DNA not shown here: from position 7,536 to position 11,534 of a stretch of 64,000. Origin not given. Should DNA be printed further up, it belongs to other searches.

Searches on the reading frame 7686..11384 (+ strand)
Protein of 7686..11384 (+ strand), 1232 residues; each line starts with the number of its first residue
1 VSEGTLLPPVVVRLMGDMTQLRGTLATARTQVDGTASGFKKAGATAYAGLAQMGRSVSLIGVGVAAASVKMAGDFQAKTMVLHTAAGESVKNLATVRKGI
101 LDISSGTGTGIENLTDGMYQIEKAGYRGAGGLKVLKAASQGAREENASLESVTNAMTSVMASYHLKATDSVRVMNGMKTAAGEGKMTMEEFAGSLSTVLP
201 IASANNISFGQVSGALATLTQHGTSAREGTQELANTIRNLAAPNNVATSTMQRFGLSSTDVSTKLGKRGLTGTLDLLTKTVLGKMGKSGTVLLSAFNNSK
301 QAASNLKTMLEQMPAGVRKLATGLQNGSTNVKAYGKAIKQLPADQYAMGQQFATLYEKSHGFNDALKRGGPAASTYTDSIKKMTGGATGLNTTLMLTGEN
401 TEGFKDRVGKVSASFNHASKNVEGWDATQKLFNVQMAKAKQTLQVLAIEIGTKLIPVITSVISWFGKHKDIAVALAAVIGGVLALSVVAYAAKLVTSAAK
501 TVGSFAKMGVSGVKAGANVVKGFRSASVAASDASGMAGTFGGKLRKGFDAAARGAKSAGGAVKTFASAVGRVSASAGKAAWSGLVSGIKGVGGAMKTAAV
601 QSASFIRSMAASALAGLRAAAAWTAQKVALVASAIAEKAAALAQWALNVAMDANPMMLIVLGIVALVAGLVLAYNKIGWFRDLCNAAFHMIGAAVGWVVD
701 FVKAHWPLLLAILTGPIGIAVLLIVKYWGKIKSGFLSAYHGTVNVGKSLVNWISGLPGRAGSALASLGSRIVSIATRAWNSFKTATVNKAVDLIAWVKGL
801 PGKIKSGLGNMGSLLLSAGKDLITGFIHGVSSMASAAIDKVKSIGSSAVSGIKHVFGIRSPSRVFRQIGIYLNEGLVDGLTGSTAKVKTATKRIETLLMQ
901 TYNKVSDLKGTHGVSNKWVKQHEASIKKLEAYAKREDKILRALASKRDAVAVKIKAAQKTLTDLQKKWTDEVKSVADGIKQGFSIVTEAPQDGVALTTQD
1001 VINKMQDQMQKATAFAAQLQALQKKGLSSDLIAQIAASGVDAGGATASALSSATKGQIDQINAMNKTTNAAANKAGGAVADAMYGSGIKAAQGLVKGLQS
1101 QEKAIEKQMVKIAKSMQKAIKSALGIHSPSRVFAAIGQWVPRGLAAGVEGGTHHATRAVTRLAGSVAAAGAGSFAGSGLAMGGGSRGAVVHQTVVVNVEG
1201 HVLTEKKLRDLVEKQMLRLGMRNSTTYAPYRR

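Call 131: search_protein_families(library=phrogs, proteins=[window:7686-11384:+], max_evalue=0.00001)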
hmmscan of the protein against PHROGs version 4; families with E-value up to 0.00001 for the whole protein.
window:7686-11384:+ (1232 aa): 25 families
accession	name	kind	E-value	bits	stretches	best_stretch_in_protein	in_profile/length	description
phrog_2723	-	tail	8.1e-67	227.2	1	61-588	164-701/1578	tail length tape measure protein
phrog_58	-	tail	3.9e-57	195.5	1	491-1227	435-1255/1544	tail length tape measure protein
phrog_305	-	tail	3.5e-46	159.3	1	615-1065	477-905/1001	tail length tape measure protein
phrog_5493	-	tail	1.6e-42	146.9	3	657-962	783-1091/1102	tail length tape measure protein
phrog_1272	-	tail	2.5e-38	132.6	3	24-542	211-633/1606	tail length tape measure protein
phrog_1204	-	tail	9e-31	107.6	2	970-1172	1187-1382/1483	tail protein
phrog_1686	-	tail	9.5e-28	97.6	2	942-1168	921-1136/1224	tail length tape measure protein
phrog_4372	-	tail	5.4e-25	88.1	1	577-1168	1046-1559/1681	tail length tape measure protein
phrog_1533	-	tail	1.7e-20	73.2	1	17-676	191-671/1688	tail length tape measure protein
phrog_5448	-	tail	3.1e-20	71.8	1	730-895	1843-2009/3103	tail length tape measure protein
phrog_8462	-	tail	2.8e-19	70.3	1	605-1080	253-610/672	tail length tape measure protein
phrog_991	-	tail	1.4e-18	67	1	12-594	216-784/1966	tail length tape measure protein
phrog_167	-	tail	2.5e-18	66.3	1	27-854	253-928/1555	tail length tape measure protein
phrog_13339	-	tail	3.5e-18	65.3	1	924-1165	1109-1353/2156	tail length tape measure protein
phrog_4704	-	tail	1.2e-15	58.3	1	22-264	169-411/625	tail length tape measure protein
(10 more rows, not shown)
